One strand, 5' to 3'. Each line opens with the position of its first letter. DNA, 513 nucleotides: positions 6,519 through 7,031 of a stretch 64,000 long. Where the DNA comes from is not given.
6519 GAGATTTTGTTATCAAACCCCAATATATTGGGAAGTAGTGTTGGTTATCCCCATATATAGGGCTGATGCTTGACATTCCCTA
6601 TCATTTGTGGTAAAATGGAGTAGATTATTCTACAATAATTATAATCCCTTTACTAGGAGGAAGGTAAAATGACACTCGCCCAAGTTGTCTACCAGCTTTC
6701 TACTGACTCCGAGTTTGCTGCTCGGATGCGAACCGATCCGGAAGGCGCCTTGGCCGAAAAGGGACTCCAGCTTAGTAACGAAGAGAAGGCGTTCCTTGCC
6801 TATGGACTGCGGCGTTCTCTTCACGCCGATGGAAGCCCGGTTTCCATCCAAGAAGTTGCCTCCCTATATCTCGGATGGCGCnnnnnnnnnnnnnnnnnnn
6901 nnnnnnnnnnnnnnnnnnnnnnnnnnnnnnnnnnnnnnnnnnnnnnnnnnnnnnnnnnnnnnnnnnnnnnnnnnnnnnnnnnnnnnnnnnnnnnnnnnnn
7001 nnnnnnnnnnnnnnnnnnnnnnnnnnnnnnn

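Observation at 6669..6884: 71-aa ORF with a leader-peptide-like N-terminus and a hydrophobic Trp-containing C-terminus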

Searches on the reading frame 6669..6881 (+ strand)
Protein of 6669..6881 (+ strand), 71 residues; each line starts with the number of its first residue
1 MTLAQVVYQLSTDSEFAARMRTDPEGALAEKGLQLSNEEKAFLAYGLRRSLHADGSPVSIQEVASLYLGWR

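Call 3: search_protein_families(library=pfam, proteins=[window:6669-6881:+], max_evalue=1)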
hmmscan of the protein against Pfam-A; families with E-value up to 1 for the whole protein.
window:6669-6881:+ (71 aa): 1 family
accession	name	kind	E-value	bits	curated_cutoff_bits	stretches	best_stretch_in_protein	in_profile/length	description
PF14407.11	Frankia_peptide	-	0.0084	16.8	48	1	9-39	8-38/63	Ribosomally synthesized peptide prototyped by Frankia Franean1_4349.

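Call 4: search_protein_families(library=ncbifam, proteins=[window:6669-6881:+], max_evalue=10)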
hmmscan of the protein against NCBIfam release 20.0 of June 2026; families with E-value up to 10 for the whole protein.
window:6669-6881:+ (71 aa): 5 families
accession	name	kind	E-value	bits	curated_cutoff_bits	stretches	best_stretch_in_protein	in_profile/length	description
NF038399.1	NH_RiPP_Os17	domain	5.6e-10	39.2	40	1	3-44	3-44/63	Os1348 family NHLP clan protein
TIGR04509.1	mod_pep_NH_fam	subfamily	7.5e-05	22.7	34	1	4-37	8-44/87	NHLP-related RiPP peptide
TIGR04351.1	TOMM_nitrile_2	subfamily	0.0024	17.4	65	1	3-37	2-36/48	TIGR04351 family putative TOMM peptide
NF038175.1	IniB_NTERM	domain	0.023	14.6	40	1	7-34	6-33/49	IniB N-terminal domain-containing protein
TIGR03793.1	leader_NHLP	domain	0.098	12.5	50.9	1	4-38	7-41/77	NHLP leader peptide family RiPP precursor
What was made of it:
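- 6669..6803 (+): X leader, residues 1-45: NHLP-clan (Os1348-type) domain, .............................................. NF038399 39.2 bits (call 4).
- On NHLP clan of RiPP leaders (Os1348 branch, NF038399): The window peptide scores 39.2 bits, E 5.6e-10, just under the cut-off (call 4).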

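Call 5: find_homologous_proteins(query=window:6669-6881:+, max_evalue=0.01)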
Query window:6669-6881:+ (71 aa): 22 proteins with E <= 0.01 among 23 candidates.
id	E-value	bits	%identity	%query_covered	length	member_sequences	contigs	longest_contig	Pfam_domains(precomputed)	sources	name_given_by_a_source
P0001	6.5e-38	145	100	100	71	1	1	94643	-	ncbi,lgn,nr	ncbi:MAG: hypothetical protein NZ840_09775 [Anaerolineales bacterium]|nr:hypothetical protein [Anaer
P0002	7.0e-29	116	82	100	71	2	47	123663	-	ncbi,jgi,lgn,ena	jgi:hypothetical protein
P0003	2.7e-28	114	80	100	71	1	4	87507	-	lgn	-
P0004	2.7e-28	114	80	100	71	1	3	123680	-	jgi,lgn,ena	-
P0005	3.7e-28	114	80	100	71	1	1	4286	-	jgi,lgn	-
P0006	5.3e-28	113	80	100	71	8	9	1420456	-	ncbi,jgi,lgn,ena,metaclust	metaclust:\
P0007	1.0e-27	112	80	100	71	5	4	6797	-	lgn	-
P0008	1.4e-27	112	80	100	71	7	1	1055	-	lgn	-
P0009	2.8e-27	111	77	100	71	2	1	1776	-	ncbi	-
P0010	5.4e-27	110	79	100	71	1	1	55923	-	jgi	jgi:hypothetical protein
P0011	7.4e-27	110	76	100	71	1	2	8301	-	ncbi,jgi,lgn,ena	-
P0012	1.1e-26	109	79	100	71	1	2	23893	-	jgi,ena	-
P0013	8.1e-25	103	77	100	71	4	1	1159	-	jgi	jgi:uncharacterized membrane protein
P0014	1.2e-23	100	73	100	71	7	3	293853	-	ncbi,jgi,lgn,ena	-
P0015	1.3e-23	99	72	100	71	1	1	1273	-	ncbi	-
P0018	9.5e-18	81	63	99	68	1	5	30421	-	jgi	jgi:hypothetical protein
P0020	4.1e-13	66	54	99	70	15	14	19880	-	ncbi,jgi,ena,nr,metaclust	ncbi:MAG TPA: hypothetical protein VJ436_10705 [Anaerolineales bacterium]|nr:hypothetical protein [A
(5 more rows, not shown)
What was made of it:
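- Checked: An identical 71-aa protein is on record (NCBI MAG 'Anaerolineales bacterium', hypothetical protein), with 21 homologues down to 54% identity (call 5).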

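Call 6: find_encoding_contigs(protein=window:6669-6881:+, flank=10000, max_places=10)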
Protein window:6669-6881:+ (71 aa): 1 contig read that carries it; 1 place shown.
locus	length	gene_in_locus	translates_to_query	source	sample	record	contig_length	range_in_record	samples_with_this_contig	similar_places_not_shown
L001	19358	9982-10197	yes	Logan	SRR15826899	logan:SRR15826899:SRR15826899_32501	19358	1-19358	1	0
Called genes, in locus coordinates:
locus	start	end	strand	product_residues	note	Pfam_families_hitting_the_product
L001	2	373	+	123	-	?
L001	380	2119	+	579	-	PF00329:Complex1_30kDa, PF00346:Complex1_49kDa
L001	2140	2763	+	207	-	PF13187:Fer4_9 (faint), PF13484:Fer4_16 (faint), PF14697:Fer4_21 (faint), PF12797:Fer4_2 (faint), PF12837:Fer4_6 (faint), PF12838:Fer4_7, PF00037:Fer4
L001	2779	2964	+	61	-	-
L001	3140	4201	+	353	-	PF01883:FeS_assembly_P, PF10609:ParA, PF13614:AAA_31, PF01656:CbiA, PF02374:ArsA_ATPase (faint), PF09140:MipZ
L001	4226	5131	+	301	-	PF04468:PSP1, PF28472:PSP1_3rd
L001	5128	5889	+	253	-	PF02585:PIG-L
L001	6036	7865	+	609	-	PF01558:POR, PF01855:POR_N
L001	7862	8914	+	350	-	PF02775:TPP_enzyme_C, PF12367:PFO_beta_C (faint)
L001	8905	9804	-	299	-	PF00753:Lactamase_B, PF19583:ODP (faint), PF23023:Anti-Pycsar_Apyc1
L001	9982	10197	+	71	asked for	-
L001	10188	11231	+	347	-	PF00348:polyprenyl_synt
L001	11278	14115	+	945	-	PF01590:GAF (faint), PF13185:GAF_2 (weak), PF00989:PAS, PF08448:PAS_4, PF13426:PAS_9, PF00512:HisKA, PF02518:HATPase_c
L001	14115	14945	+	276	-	PF03618:Kinase-PPPase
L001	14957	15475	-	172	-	PF14512:TM1586_NiRdase (faint), PF00881:Nitroreductase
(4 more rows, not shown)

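Call 20: find_encoding_contigs(protein=P0006, flank=8000, max_places=2)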
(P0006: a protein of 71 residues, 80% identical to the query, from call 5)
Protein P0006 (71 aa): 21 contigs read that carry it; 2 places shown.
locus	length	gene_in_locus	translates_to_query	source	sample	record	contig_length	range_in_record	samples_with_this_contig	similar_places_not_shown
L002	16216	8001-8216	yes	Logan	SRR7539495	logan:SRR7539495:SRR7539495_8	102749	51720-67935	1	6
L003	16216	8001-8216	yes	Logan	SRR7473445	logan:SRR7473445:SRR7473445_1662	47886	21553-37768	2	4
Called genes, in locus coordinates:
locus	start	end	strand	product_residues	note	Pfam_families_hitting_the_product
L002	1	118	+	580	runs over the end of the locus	PF00329:Complex1_30kDa, PF00346:Complex1_49kDa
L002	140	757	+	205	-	PF13187:Fer4_9 (faint), PF13183:Fer4_8 (faint), PF13484:Fer4_16 (faint), PF14697:Fer4_21 (faint), PF12797:Fer4_2 (faint), PF12837:Fer4_6 (faint), PF12838:Fer4_7, PF00037:Fer4, +1 more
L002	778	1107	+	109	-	-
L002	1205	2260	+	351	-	PF01883:FeS_assembly_P, PF10609:ParA, PF01656:CbiA, PF02374:ArsA_ATPase (faint), PF09140:MipZ (weak), PF13614:AAA_31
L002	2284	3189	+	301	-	PF04468:PSP1, PF28472:PSP1_3rd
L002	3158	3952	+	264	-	PF02585:PIG-L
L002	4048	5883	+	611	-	PF01558:POR, PF01855:POR_N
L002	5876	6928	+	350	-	PF02775:TPP_enzyme_C, PF12367:PFO_beta_C (faint)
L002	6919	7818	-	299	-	PF00753:Lactamase_B, PF19583:ODP (faint), PF23023:Anti-Pycsar_Apyc1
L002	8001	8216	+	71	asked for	-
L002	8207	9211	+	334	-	PF00348:polyprenyl_synt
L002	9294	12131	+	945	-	PF13180:PDZ_2 (weak), PF00989:PAS, PF08448:PAS_4, PF13426:PAS_9, PF08447:PAS_3 (weak), PF00512:HisKA, PF02518:HATPase_c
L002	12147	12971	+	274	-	PF03618:Kinase-PPPase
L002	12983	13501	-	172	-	PF14512:TM1586_NiRdase (faint), PF00881:Nitroreductase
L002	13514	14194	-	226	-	PF27226:AF_1845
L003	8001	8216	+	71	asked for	-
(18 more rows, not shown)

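Call 21: find_encoding_contigs(protein=P0014, flank=8000, max_places=2)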
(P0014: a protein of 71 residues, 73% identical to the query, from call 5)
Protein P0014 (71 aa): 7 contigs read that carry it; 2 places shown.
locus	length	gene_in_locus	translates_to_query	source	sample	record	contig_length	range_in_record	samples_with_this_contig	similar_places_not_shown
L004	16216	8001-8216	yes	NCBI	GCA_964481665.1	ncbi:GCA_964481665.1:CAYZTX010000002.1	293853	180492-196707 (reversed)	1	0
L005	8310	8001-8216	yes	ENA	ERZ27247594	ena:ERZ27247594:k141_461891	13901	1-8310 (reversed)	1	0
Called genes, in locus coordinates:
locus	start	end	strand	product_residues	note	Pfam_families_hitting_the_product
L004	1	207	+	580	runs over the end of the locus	PF00329:Complex1_30kDa, PF00346:Complex1_49kDa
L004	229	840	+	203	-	PF13187:Fer4_9 (faint), PF13183:Fer4_8 (faint), PF13534:Fer4_17 (faint), PF13484:Fer4_16 (faint), PF14697:Fer4_21 (faint), PF12797:Fer4_2 (faint), PF12838:Fer4_7, PF00037:Fer4, +2 more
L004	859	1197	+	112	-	-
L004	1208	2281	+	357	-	PF01883:FeS_assembly_P, PF00142:Fer4_NifH (faint), PF02374:ArsA_ATPase (faint), PF09140:MipZ, PF10609:ParA, PF13614:AAA_31, PF01656:CbiA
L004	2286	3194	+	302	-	PF04468:PSP1, PF28472:PSP1_3rd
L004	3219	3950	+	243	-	PF02585:PIG-L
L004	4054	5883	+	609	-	PF01558:POR, PF01855:POR_N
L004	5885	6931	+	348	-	PF02775:TPP_enzyme_C, PF12367:PFO_beta_C (faint)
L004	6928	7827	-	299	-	PF00753:Lactamase_B, PF19583:ODP (faint), PF23023:Anti-Pycsar_Apyc1 (weak)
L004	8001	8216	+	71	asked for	-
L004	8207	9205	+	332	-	PF00348:polyprenyl_synt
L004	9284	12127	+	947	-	PF13180:PDZ_2 (weak), PF00989:PAS, PF08448:PAS_4, PF13426:PAS_9, PF00512:HisKA, PF02518:HATPase_c, PF14501:HATPase_c_5 (weak)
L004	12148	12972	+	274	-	PF03618:Kinase-PPPase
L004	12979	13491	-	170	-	PF14512:TM1586_NiRdase (faint), PF00881:Nitroreductase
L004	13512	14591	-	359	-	PF13500:AAA_26, PF07085:DRTGG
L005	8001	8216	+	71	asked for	-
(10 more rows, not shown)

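Call 22: find_encoding_contigs(protein=P0020, flank=8000, max_places=3)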
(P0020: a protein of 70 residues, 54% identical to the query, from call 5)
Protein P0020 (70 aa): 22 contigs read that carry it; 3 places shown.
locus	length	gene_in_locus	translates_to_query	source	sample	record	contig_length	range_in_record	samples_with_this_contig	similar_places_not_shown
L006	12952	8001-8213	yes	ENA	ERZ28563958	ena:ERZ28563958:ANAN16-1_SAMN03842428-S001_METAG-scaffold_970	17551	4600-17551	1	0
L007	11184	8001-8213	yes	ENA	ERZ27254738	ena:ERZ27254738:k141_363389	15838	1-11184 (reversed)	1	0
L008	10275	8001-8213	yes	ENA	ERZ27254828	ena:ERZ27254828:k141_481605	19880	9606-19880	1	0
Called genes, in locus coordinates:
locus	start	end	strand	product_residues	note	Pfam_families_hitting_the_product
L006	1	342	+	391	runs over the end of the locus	PF01546:Peptidase_M20, PF07687:M20_dimer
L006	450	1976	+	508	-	PF13231:PMT_2 (weak)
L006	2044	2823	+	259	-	PF07729:FCD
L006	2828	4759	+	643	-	-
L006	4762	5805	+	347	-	PF02775:TPP_enzyme_C, PF12367:PFO_beta_C (faint)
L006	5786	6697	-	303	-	PF00294:PfkB, PF08543:Phos_pyr_kin (weak)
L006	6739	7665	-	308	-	PF00753:Lactamase_B, PF23023:Anti-Pycsar_Apyc1 (weak)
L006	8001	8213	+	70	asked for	-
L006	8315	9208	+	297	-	PF00348:polyprenyl_synt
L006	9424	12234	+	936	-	PF00989:PAS, PF08448:PAS_4, PF13188:PAS_8 (weak), PF13426:PAS_9, PF08447:PAS_3 (weak), PF00512:HisKA, PF02518:HATPase_c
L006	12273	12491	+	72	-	PF10028:DUF2270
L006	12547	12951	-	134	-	?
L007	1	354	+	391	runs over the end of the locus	PF01546:Peptidase_M20, PF07687:M20_dimer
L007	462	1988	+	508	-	PF13231:PMT_2 (weak)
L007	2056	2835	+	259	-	PF07729:FCD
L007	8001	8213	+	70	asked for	-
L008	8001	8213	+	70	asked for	-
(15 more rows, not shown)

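Call 23: find_encoding_contigs(protein=P0018, flank=8000, max_places=2)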
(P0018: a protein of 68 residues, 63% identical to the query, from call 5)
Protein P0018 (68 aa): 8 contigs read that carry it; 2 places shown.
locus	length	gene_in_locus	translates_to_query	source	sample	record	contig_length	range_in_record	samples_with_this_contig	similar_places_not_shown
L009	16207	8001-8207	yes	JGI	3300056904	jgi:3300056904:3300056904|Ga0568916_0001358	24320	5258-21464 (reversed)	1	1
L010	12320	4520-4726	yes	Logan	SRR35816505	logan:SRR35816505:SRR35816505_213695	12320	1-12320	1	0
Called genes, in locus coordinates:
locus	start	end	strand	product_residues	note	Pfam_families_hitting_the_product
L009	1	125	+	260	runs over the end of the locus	PF02585:PIG-L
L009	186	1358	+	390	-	PF01546:Peptidase_M20, PF07687:M20_dimer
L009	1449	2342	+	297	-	PF01497:Peripla_BP_2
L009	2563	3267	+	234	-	PF00392:GntR (weak), PF07729:FCD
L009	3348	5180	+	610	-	PF01558:POR, PF01855:POR_N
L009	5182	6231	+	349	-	PF02775:TPP_enzyme_C, PF12367:PFO_beta_C (faint)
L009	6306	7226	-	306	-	PF00753:Lactamase_B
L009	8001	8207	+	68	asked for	-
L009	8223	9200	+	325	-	PF00348:polyprenyl_synt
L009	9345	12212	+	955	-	PF00989:PAS, PF08447:PAS_3, PF08448:PAS_4, PF13426:PAS_9, PF00512:HisKA, PF02518:HATPase_c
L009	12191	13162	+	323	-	PF00072:Response_reg, PF13487:HD_5, PF01966:HD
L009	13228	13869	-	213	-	PF01613:Flavin_Reduct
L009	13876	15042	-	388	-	PF20510:HgmA_N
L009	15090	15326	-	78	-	-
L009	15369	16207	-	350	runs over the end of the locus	PF01557:FAA_hydrolase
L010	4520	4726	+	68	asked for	-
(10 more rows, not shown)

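Call 54: search_protein_families(library=pfam, proteins=[L009:12191-13159:+], max_evalue=0.01)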
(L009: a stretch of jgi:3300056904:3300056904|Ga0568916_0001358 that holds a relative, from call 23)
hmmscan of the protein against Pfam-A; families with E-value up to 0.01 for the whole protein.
L009:12191-13159:+ (323 aa): 3 families
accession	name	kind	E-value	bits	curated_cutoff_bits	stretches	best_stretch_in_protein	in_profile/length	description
PF13487.12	HD_5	-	1.6e-39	135.8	27.2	1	142-307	2-170/170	HD domain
PF00072.30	Response_reg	-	1.7e-26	93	30.2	1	6-117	1-110/111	Response regulator receiver domain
PF01966.28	HD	-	1.6e-23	83.6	22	1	155-276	2-116/116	HD domain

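Call 57: find_related_loci(query=A4, collection=metagenome_contigs, flank=5000)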
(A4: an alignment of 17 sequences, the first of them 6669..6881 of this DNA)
Query A4 (71 aa) in metagenome_contigs; peptide patterns used: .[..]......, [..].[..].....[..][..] (x = any residue, [..] = any of these).
587 stretches matched a pattern; 113 encode a relative of the query (tblastn E <= 1e-3); the best 80 are kept; 80 distinct loci.
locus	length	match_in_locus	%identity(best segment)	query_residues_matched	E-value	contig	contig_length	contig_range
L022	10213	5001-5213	82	1-71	5e-36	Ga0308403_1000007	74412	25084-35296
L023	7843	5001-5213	82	1-71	5e-36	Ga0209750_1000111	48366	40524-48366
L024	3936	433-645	80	1-71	2e-35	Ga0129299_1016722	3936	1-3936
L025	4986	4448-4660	79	1-71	3e-35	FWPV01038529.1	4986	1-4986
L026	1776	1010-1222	77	1-71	1e-34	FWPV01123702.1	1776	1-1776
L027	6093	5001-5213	76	1-71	3e-34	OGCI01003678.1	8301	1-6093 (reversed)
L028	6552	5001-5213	79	1-71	5e-34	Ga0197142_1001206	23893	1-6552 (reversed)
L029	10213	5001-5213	80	1-71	3e-35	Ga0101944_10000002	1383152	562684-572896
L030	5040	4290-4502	73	1-71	4e-32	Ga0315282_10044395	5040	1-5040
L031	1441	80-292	75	1-71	3e-32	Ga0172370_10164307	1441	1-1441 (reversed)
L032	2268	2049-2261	75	1-71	6e-32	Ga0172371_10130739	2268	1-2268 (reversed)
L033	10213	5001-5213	73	1-71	4e-31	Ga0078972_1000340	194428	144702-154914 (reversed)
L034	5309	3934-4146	68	1-71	6e-30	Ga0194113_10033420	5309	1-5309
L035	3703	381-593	65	1-71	7e-29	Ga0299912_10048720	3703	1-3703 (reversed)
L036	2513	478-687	64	1-70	9e-27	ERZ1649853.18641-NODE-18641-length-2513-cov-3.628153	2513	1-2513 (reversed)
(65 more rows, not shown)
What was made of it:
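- Checked: A metagenome scan found 113 loci encoding relatives (call 57).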

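Call 67: search_solved_structures(query=A4, max_evalue=10, show_alignments=3)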
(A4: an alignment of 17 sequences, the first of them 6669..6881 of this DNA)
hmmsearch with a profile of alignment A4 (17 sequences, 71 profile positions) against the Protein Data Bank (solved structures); distinct sequences matched with E-value up to 10: 19.
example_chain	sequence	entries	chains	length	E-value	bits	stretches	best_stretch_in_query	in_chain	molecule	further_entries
6lk7_A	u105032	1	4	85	7.9e-06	29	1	3-42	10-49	Nitrile hydratase, alpha chain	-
1v29_A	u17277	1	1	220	0.022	17.9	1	1-33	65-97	nitrile hydratase a chain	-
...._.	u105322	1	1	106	0.049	16.8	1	15-50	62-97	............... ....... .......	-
7bxh_A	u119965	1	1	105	0.05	16.8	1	15-50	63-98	Lpg2149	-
7bxf_C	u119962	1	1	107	0.05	16.8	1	15-50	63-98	Lpg2149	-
6k3b_B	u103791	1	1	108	0.051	16.8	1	15-50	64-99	Uncharacterized protein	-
5dpo_A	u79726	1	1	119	0.061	16.5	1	15-50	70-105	Uncharacterized protein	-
8tb1_A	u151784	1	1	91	0.24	14.6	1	4-32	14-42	NHLP leader peptide family natural product, tumor homing peptide 1 (TH1) substrate chimera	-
3qz5_A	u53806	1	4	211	1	12.6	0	17-35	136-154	Co-type Nitrile Hydratase alpha subunit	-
3wku_A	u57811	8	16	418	1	12.6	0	15-41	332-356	Gallate dioxygenase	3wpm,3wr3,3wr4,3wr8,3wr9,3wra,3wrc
3wrb_A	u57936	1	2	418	1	12.6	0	15-41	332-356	Gallate dioxygenase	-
3qxe_A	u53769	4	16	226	1.2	12.4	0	17-35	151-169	Co-type Nitrile Hydratase alpha subunit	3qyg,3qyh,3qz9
2f40_A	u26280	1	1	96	1.4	12.1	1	6-71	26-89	hypothetical protein PF1455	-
7qom_A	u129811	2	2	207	1.5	12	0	1-33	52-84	Nitrile hydratase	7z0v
7qop_A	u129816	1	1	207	1.5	12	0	1-33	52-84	Nitrile hydratase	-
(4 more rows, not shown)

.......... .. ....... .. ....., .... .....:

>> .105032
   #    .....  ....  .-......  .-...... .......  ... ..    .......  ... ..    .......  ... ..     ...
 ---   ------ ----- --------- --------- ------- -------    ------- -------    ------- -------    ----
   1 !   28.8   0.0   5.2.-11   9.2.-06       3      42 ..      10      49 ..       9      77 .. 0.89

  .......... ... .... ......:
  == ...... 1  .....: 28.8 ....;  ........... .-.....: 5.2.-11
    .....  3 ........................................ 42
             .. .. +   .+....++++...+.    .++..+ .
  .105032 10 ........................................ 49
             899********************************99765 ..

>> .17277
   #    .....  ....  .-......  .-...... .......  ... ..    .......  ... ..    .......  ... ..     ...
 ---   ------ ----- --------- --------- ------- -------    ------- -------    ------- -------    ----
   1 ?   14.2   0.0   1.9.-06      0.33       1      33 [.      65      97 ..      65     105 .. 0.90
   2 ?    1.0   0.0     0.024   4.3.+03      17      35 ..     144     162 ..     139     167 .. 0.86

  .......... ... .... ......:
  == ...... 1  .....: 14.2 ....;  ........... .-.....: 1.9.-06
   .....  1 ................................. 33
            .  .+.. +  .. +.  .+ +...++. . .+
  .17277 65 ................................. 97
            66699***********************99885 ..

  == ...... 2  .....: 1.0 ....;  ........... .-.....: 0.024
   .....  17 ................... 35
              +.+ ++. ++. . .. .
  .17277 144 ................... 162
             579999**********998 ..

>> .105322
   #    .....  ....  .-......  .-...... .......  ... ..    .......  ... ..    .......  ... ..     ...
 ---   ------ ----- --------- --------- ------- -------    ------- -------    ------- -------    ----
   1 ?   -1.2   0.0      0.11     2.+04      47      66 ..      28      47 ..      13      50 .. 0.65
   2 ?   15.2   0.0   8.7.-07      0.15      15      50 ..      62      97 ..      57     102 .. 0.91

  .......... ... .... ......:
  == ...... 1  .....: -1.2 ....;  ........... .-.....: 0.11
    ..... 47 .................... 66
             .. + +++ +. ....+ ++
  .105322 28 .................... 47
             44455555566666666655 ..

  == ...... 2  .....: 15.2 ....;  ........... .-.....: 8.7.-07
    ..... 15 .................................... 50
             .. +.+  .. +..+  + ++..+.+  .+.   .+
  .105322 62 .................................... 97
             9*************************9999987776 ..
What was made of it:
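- On NHLP clan of RiPP leaders (Os1348 branch, NF038399): The family profile hits PDB 6lk7 (taken to be Os1348) at E 7.9e-6, nitrile hydratase alpha 1v29 at E 0.022, and an NHLP leader chimera 8tb1 at E 0.24 (call 67).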

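Call 68: search_protein_families(library=ncbifam, alignment_id=A4, max_evalue=0.01)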
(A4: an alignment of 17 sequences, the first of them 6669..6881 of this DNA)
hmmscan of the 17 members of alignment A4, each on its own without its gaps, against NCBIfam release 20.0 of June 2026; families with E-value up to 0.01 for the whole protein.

A. member 1, window:6669-6881:+ (71 aa): 3 families
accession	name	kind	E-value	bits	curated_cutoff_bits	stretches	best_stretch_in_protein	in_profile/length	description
NF038399.1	NH_RiPP_Os17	domain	5.6e-10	39.2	40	1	3-44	3-44/63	Os1348 family NHLP clan protein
TIGR04509.1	mod_pep_NH_fam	subfamily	7.5e-05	22.7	34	1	4-37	8-44/87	NHLP-related RiPP peptide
TIGR04351.1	TOMM_nitrile_2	subfamily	0.0024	17.4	65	1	3-37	2-36/48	TIGR04351 family putative TOMM peptide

B. families by the number of members that match (of 17 scanned): 5 families
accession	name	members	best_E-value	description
NF038399.1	NH_RiPP_Os17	17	6.2e-11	Os1348 family NHLP clan protein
TIGR04509.1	mod_pep_NH_fam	16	1.6e-06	NHLP-related RiPP peptide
TIGR04351.1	TOMM_nitrile_2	10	0.00052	TIGR04351 family putative TOMM peptide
NF038175.1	IniB_NTERM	3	0.0034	IniB N-terminal domain-containing protein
TIGR04517.1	rSAM_PoyD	1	0.0089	radical SAM family RiPP maturation amino acid epimerase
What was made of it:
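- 6669..6803 (+): All 17 relatives match it (call 68).
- On NHLP clan of RiPP leaders (Os1348 branch, NF038399): All 17 family members match, best E 6.2e-11 (call 68).
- Closest known: Os1348 family NHLP-clan proteins. Same: The family profile hits PDB 6lk7, an 85-aa chain that I take to be Os1348, at E 7.9e-6 (calls 4, 67, 68).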

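Call 81: search_protein_representatives(alignment_id=A1)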
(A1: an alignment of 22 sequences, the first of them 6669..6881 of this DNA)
Query: 22 sequences, 71 profile positions. Proteins with E-value up to 0.001 (for the whole library): 124; up to 1e-10: 32; up to 1e-30: 1. The best 124 are listed.
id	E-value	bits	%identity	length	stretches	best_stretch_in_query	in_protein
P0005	1.8e-39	149.6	-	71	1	1-71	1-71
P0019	2.5e-24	101.1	-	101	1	1-51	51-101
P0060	2.8e-23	97.8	-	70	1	1-71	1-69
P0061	1.4e-20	89.1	-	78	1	1-71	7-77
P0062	1.9e-20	88.6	-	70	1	1-61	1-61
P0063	2.7e-20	88.2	-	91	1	1-70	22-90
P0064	3.7e-19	84.5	-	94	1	1-57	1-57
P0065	1.1e-18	83.0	-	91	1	1-71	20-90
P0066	7.2e-17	77.2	-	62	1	1-58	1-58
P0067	7.6e-17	77.1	-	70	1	1-54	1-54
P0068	1.1e-16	76.6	-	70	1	1-65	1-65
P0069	1.3e-16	76.4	-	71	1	1-70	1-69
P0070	2.5e-16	75.5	-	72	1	1-71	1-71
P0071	2.5e-16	75.5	-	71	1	1-60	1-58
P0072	4.8e-16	74.6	-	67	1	1-56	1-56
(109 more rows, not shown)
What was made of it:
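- Checked: An exhaustive profile search found 124 clusters at the 50%-identity level (call 81).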
